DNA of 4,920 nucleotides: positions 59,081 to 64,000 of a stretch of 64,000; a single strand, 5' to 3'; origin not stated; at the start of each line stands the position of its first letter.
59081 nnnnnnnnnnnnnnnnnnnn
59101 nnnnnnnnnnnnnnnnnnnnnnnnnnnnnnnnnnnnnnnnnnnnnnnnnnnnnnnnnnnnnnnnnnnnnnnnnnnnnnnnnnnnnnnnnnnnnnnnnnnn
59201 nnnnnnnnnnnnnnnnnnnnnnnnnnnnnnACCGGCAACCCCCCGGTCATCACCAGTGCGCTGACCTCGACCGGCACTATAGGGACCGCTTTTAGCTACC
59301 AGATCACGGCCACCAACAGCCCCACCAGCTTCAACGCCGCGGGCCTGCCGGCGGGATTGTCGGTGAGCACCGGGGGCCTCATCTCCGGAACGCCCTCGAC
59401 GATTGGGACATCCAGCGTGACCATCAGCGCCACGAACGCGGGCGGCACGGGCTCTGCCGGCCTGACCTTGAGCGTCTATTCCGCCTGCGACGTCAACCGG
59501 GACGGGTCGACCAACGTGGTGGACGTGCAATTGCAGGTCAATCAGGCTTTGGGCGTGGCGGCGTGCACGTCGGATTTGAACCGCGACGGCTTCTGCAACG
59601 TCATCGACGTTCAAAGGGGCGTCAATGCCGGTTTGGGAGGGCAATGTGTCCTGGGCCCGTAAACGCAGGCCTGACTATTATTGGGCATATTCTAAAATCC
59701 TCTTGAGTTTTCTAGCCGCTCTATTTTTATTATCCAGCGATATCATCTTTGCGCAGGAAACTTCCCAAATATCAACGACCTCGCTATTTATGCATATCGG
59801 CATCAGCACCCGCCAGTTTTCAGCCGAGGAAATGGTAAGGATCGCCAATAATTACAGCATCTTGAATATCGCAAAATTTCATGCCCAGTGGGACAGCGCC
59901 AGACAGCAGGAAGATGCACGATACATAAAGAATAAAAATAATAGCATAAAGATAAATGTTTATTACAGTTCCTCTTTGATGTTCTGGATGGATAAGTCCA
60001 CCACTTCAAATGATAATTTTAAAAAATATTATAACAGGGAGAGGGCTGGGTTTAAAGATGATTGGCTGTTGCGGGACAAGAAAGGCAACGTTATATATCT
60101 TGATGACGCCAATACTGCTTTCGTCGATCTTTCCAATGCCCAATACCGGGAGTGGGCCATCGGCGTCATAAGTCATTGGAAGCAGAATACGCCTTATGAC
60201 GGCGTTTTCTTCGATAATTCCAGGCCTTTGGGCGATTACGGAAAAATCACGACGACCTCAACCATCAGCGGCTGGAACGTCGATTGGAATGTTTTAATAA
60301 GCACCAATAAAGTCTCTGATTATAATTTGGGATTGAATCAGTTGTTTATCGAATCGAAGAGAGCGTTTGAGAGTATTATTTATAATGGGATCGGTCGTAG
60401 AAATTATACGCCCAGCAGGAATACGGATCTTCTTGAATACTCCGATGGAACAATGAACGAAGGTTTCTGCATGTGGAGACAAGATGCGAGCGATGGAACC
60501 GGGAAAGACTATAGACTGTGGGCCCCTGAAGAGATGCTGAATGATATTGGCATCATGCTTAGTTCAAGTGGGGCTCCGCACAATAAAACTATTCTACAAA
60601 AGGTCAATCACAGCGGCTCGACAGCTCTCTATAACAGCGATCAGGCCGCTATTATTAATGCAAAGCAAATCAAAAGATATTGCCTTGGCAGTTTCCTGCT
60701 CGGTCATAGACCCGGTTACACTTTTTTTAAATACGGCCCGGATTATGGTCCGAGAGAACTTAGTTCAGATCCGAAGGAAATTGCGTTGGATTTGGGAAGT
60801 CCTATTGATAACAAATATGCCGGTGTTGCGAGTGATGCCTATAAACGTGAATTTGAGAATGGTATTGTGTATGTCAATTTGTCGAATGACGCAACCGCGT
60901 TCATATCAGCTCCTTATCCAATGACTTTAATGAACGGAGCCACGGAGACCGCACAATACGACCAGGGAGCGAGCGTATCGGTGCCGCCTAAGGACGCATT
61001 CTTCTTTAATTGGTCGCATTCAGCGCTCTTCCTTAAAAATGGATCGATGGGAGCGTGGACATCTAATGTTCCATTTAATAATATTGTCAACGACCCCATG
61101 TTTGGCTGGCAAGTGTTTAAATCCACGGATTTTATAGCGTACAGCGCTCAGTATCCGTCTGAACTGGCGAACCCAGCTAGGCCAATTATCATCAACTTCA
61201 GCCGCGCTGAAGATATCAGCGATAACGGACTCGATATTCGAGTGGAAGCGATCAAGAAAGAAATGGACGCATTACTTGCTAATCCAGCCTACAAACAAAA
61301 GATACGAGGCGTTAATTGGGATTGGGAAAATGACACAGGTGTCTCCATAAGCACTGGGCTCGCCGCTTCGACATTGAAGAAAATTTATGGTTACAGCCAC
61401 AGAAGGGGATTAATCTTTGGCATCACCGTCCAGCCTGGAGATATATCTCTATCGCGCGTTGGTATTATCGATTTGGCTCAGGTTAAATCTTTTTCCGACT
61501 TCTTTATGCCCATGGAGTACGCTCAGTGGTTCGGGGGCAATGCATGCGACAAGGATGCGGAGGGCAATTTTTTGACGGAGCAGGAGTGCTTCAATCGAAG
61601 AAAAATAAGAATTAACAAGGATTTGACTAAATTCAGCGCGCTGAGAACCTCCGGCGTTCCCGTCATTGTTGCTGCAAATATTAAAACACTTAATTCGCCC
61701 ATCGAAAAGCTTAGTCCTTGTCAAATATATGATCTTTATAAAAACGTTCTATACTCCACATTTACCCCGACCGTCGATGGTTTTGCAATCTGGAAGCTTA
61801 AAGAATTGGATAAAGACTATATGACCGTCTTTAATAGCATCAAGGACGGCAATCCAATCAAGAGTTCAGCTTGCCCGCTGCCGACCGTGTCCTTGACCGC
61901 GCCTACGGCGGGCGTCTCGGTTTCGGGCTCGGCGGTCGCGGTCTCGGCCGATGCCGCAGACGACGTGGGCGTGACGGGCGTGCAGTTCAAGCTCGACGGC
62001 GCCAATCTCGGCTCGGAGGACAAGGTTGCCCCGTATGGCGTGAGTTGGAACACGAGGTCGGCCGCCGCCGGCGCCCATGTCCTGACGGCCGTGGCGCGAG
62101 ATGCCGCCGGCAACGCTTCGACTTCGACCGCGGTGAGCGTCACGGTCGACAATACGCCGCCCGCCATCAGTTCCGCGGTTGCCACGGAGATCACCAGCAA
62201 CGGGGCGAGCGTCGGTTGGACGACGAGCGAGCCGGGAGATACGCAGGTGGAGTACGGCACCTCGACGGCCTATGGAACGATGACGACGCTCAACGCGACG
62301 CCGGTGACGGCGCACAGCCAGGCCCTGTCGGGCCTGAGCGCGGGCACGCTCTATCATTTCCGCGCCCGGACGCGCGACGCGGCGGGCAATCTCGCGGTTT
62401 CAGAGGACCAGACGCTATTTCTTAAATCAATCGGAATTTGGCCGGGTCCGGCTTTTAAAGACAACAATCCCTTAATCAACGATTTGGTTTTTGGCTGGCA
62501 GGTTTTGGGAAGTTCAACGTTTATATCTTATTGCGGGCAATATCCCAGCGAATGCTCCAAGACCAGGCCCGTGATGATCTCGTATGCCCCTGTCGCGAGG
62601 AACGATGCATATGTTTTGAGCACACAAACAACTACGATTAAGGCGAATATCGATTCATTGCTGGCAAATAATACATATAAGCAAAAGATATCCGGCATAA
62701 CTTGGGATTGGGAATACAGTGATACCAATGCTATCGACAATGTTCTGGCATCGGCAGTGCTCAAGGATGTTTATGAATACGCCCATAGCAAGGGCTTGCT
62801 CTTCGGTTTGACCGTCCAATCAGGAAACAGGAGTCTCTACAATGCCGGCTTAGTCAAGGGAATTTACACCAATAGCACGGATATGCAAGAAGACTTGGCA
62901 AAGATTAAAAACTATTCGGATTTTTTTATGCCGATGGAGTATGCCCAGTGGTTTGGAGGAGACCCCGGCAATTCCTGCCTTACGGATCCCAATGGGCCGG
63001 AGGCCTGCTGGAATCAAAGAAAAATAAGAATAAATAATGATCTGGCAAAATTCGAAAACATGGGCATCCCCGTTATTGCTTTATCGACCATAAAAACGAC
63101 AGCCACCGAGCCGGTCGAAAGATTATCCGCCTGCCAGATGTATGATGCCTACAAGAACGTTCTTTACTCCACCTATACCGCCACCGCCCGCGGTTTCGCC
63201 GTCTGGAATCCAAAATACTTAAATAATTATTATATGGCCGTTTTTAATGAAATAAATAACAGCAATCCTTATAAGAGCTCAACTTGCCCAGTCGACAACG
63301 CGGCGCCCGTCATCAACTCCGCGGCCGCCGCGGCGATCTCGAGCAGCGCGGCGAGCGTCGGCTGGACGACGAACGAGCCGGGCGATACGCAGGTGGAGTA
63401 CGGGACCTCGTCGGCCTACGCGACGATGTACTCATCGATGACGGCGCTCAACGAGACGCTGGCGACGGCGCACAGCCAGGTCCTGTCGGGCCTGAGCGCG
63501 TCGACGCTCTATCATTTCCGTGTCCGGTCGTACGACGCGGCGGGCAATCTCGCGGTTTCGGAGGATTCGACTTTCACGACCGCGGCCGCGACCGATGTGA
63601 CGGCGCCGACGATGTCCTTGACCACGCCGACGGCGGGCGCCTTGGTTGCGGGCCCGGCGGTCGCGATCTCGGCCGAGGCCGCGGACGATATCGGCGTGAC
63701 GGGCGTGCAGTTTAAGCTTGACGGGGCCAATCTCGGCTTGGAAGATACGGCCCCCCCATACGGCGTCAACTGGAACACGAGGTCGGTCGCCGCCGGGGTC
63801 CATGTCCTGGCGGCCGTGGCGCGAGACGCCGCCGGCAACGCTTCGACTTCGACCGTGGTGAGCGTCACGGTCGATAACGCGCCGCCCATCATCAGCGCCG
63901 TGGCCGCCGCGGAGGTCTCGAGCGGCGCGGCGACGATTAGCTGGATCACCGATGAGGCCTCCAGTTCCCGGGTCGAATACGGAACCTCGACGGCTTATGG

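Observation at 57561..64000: Intragenic GC mosaic: about 33-40% GC catalytic modules spliced in frame to about 65% GC Ig/FN3/dockerin modules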

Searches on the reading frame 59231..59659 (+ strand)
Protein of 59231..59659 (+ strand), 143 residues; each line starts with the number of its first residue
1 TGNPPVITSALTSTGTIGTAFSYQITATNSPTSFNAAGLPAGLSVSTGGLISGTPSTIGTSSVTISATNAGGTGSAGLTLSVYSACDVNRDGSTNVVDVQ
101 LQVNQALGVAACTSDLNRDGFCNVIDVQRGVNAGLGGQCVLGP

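Call 47: find_related_loci(query=A3, collection=metagenome_contigs, flank=10000)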
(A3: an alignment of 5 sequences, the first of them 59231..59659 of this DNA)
Query A3 (143 aa) in metagenome_contigs; peptide patterns used: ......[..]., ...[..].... (x = any residue, [..] = any of these).
164 stretches matched a pattern; 79 encode a relative of the query (tblastn E <= 1e-3); 76 distinct loci.
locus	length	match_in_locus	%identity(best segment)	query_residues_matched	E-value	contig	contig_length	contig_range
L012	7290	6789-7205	90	5-143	9e-76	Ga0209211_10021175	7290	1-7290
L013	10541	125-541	87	5-143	5e-74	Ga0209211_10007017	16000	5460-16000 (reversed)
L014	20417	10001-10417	87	5-143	1e-74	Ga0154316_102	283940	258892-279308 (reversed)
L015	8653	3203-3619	86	5-143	2e-73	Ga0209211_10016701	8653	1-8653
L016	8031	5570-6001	84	1-143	2e-71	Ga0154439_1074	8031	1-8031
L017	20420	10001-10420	85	5-143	4e-71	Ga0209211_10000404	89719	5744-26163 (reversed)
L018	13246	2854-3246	87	2-132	5e-70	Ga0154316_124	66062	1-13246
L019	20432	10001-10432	73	3-143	1e-60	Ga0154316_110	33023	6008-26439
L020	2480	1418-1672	88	59-143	6e-43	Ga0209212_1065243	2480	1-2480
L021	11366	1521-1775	88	59-143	7e-43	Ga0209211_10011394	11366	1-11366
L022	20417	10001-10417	76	5-143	1e-63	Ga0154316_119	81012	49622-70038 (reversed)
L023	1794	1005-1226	62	70-143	1e-26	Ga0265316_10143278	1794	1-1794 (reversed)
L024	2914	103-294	73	80-143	3e-26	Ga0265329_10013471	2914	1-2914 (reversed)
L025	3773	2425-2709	55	39-140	1e-25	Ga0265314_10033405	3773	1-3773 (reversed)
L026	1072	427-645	68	71-140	8e-26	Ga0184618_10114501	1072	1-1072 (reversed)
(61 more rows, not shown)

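Call 75: search_protein_families(library=pfam, proteins=[L014:584-2842:+, L014:2776-5745:+, L014:5649-7787:+, L014:7691-10417:+, L014:10377-13385:+, L014:13319-15643:+, L014:15577-19242:+], max_evalue=0.001)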
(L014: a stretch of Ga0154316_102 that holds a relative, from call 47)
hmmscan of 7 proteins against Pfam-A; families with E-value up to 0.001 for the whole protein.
L014:584-2842:+ (753 aa): 0 families

L014:2776-5745:+ (990 aa): 6 families
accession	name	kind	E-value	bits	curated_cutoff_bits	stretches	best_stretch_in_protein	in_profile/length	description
PF15902.12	Sortilin-Vps10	-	3.4e-25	89.2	33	2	360-474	2-112/446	Sortilin, neurotensin receptor 3,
PF05345.18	He_PIG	-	4.8e-10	40.2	24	1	850-929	1-95/96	Putative Ig domain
PF14870.12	PSII_BNR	-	6e-08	32.7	27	0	159-229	40-103/303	Photosynthesis system II assembly factor YCF48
PF02012.26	BNR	-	7.8e-07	28.6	27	0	362-372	1-11/12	BNR/Asp-box repeat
PF24316.1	Tli3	-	1.5e-05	25.8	27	0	125-182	53-110/129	T6SS Tli3 immunity protein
PF09136.16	Glucodextran_B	-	0.00067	20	27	1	756-844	1-81/83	Glucodextranase, domain B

L014:5649-7787:+ (713 aa): 1 family
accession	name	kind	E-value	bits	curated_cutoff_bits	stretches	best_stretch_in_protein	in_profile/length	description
PF05345.18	He_PIG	-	3.6e-09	37.4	24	1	573-652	1-95/96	Putative Ig domain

L014:7691-10417:+ (909 aa): 4 families
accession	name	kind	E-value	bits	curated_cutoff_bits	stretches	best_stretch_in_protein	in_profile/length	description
PF08305.17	NPCBM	-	1.2e-47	161.8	23.9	1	524-664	2-136/137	NPCBM/NEW2 domain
PF12904.13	Collagen_bind_2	-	9.4e-06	25.8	22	1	429-504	5-81/92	Putative collagen-binding domain of a collagenase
PF19815.4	DUF6298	-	0.0004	19.8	28.1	1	123-264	203-339/487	Family of unknown function (DUF6298)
PF09136.16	Glucodextran_B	-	0.00086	19.6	27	0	676-763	1-81/83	Glucodextranase, domain B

L014:10377-13385:+ (1003 aa): 6 families
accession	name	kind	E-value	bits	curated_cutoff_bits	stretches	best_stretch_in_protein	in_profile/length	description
PF15902.12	Sortilin-Vps10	-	1.9e-23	83.5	33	3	88-181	23-114/446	Sortilin, neurotensin receptor 3,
PF05345.18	He_PIG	-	1.3e-09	38.8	24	1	863-942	1-95/96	Putative Ig domain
PF14870.12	PSII_BNR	-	2.9e-08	33.8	27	0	94-271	22-178/303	Photosynthesis system II assembly factor YCF48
PF09136.16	Glucodextran_B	-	1.2e-06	28.8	27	1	769-857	1-81/83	Glucodextranase, domain B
PF17957.7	Big_7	-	3e-05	25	24.1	1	769-839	1-70/70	Bacterial Ig domain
PF19077.6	Big_13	-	0.00039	21.3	27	1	785-856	27-99/102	Bacterial Ig-like domain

L014:13319-15643:+ (775 aa): 4 families
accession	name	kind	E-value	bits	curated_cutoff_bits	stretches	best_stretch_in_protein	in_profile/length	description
PF13229.12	Beta_helix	-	3e-15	56.7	25.9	2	269-429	23-157/158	Right handed beta helix region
PF05345.18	He_PIG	-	5.3e-09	36.8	24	1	636-714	2-95/96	Putative Ig domain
PF05048.19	NosD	-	4.2e-08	33.3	23.6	1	212-408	14-173/212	Periplasmic copper-binding protein (NosD)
PF09136.16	Glucodextran_B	-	1.3e-05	25.5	27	1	541-629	1-82/83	Glucodextranase, domain B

L014:15577-19242:+ (1222 aa): 6 families
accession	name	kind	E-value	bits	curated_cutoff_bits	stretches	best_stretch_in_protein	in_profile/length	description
PF13229.12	Beta_helix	-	2.5e-17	63.4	25.9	2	302-455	1-142/158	Right handed beta helix region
PF05048.19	NosD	-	2.9e-13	50.2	23.6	1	280-474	17-202/212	Periplasmic copper-binding protein (NosD)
PF09136.16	Glucodextran_B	-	2.3e-07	31.1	27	1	988-1076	1-81/83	Glucodextranase, domain B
PF19077.6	Big_13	-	3.5e-05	24.7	27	0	1002-1075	23-99/102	Bacterial Ig-like domain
PF05345.18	He_PIG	-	5.6e-05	24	24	1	1083-1161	1-95/96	Putative Ig domain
PF20944.2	StcE_b-sandwich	-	0.00047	20.6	27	0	697-732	36-71/75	Metalloprotease StcE, beta-sandwich domain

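Call 88: search_protein_families(library=pfam, proteins=[L017:750-2909:-, L017:2582-5524:-, L017:5727-6464:-, L017:6448-7563:+, L017:7790-10420:+, L017:10386-14948:+, L017:14935-15963:+, L017:16497-17489:-, L017:17428-18741:-, L017:18847-20019:-], max_evalue=0.0001)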
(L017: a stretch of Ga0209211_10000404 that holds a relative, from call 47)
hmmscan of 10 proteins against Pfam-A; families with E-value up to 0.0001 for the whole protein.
L017:750-2909:- (719 aa): 4 families
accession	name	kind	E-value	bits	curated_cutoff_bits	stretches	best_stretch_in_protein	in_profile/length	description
PF08676.16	MutL_C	-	6.9e-34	117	25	1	530-671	1-142/142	MutL C terminal dimerisation domain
PF01119.25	DNA_mis_repair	-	3.7e-26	91.5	26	1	325-440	2-118/119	DNA mismatch repair protein, C-terminal domain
PF13589.12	HATPase_c_3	-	5.7e-10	39.8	25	1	135-235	5-105/137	Histidine kinase-, DNA gyrase B-, and HSP90-like ATPase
PF02518.31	HATPase_c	-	5.7e-07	30.4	26.4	1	132-187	5-63/111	Histidine kinase-, DNA gyrase B-, and HSP90-like ATPase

L017:2582-5524:- (980 aa): 5 families
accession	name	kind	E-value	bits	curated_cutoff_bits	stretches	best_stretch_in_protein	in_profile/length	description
PF00488.27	MutS_V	-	1.1e-75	254.2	30.2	1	720-923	1-188/188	MutS domain V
PF05192.23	MutS_III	-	5.8e-40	138.1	34.1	1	373-667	2-194/194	MutS domain III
PF01624.25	MutS_I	-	4.1e-36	124.1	20.6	1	121-228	1-113/113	MutS domain I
PF05190.23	MutS_IV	-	8.4e-31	106.6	22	1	536-626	1-91/92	MutS family domain IV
PF05188.22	MutS_II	-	1.3e-06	29.2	25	1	236-294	1-57/133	MutS domain II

L017:5727-6464:- (245 aa): 1 family
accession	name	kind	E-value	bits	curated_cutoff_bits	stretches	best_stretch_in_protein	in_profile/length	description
PF02683.22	DsbD_TM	-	3e-19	69.6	27.1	1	11-225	7-215/219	Cytochrome C biogenesis protein transmembrane domain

L017:6448-7563:+ (371 aa): 2 families
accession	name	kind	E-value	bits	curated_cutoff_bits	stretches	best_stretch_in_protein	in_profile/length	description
PF01625.27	PMSR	-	3.2e-57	193.5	23.7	1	213-359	2-152/153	Peptide methionine sulfoxide reductase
PF01641.26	SelR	-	3.6e-45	153.1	24.9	1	74-189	1-116/116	SelR domain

L017:7790-10420:+ (877 aa): 2 families
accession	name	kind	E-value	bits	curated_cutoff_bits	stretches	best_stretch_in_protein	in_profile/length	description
PF17957.7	Big_7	-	1.8e-11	45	24.1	1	644-712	1-70/70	Bacterial Ig domain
PF05345.18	He_PIG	-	2.7e-09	37.8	24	1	737-816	1-95/96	Putative Ig domain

L017:10386-14948:+ (1521 aa): 4 families
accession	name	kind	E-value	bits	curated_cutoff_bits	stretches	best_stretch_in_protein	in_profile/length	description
PF00041.27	fn3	-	2.7e-11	44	25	1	683-761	2-80/84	Fibronectin type III domain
PF16656.11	Pur_ac_phosph_N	-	2.5e-05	25.2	30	1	591-675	12-93/93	Purple acid Phosphatase, N-terminal domain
PF16655.11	PhoD_N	-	3.9e-05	24.6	30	0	608-662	27-81/90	PhoD-like phosphatase, N-terminal domain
PF25059.1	FN3_DSCAM-DSCAML_C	-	8e-05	23.3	39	0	639-681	44-85/89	DSCAM/DSCAML C-terminal Fn3-like domain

L017:14935-15963:+ (342 aa): 2 families
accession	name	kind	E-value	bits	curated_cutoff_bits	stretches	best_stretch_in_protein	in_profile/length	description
PF01545.26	Cation_efflux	-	1e-43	149.9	26.6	1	22-216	1-198/198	Cation efflux family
PF16916.11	ZT_dimer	-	2.3e-11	44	26.7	1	242-304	17-78/78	Dimerisation domain of Zinc Transporter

L017:16497-17489:- (330 aa): 0 families

L017:17428-18741:- (437 aa): 2 families
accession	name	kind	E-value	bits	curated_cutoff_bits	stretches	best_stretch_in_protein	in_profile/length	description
PF01855.24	POR_N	-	8.5e-71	238.8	27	1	67-287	2-229/231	Pyruvate flavodoxin/ferredoxin oxidoreductase, thiamine diP-bdg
PF17147.9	PFOR_II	-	2.8e-27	95.5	27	1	310-411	1-100/102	Pyruvate:ferredoxin oxidoreductase core domain II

L017:18847-20019:- (390 aa): 1 family
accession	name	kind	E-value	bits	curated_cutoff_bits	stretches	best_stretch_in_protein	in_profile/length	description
PF01558.24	POR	-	1e-31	110.9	27.4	1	208-377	1-172/173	Pyruvate ferredoxin/flavodoxin oxidoreductase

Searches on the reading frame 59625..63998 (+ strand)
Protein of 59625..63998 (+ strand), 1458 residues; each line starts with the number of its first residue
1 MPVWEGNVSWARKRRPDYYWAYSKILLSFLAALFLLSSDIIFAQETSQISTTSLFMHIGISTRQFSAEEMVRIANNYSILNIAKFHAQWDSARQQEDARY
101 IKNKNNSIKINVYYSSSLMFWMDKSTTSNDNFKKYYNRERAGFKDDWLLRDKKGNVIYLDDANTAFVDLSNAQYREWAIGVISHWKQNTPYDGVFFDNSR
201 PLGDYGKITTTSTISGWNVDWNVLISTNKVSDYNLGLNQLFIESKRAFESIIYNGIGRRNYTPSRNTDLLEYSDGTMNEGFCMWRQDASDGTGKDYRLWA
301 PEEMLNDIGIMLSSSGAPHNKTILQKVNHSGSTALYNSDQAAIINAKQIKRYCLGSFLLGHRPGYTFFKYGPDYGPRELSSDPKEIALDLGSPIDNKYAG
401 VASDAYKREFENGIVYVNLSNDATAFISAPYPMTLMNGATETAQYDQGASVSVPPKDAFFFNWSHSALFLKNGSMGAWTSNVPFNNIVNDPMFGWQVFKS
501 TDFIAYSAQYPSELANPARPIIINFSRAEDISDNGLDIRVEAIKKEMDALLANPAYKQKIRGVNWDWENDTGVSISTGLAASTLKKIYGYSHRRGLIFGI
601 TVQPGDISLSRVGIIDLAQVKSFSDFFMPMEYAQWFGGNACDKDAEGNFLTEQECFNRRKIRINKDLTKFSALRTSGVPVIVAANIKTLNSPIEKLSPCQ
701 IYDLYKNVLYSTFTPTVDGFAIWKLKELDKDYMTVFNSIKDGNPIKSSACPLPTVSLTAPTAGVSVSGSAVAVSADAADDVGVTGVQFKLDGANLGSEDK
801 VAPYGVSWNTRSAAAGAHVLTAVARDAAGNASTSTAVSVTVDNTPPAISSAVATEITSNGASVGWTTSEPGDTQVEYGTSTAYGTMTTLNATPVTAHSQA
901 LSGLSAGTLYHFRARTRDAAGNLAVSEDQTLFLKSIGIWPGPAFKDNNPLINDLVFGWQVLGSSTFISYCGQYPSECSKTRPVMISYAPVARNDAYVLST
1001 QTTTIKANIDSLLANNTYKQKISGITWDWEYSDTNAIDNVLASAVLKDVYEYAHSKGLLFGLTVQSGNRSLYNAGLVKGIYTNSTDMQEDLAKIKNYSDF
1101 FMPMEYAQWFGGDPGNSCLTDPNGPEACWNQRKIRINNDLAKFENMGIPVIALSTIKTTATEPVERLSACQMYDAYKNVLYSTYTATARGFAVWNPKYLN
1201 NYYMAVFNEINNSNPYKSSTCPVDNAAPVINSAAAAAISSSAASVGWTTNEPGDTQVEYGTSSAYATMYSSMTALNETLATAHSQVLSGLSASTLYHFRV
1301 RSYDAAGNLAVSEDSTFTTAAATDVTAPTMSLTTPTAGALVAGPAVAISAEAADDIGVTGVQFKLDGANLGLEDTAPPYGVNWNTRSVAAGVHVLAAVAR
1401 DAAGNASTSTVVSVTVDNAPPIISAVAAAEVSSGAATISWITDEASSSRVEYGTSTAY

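Call 6: search_protein_families(library=pfam, proteins=[window:59625-63998:+], max_evalue=0.01)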
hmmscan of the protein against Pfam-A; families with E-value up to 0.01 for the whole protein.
window:59625-63998:+ (1458 aa): 6 families
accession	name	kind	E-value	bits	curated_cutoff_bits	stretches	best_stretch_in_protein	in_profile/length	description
PF17957.7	Big_7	-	1.5e-28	99.6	24.1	2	753-822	1-70/70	Bacterial Ig domain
PF14885.12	GHL15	-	9.3e-15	55.7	27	1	104-413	3-270/271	Hypothetical glycosyl hydrolase family 15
PF16656.11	Pur_ac_phosph_N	-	3.2e-13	50.5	30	2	1236-1319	9-93/93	Purple acid Phosphatase, N-terminal domain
PF19077.6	Big_13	-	1.3e-09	38.8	27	2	806-843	64-102/102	Bacterial Ig-like domain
PF13750.12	Big_3_3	-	5.5e-09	36.3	27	1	1379-1436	3-61/157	Bacterial Ig-like domain (group 3)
PF00041.27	fn3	-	1.8e-07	31.7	25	2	850-926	5-78/84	Fibronectin type III domain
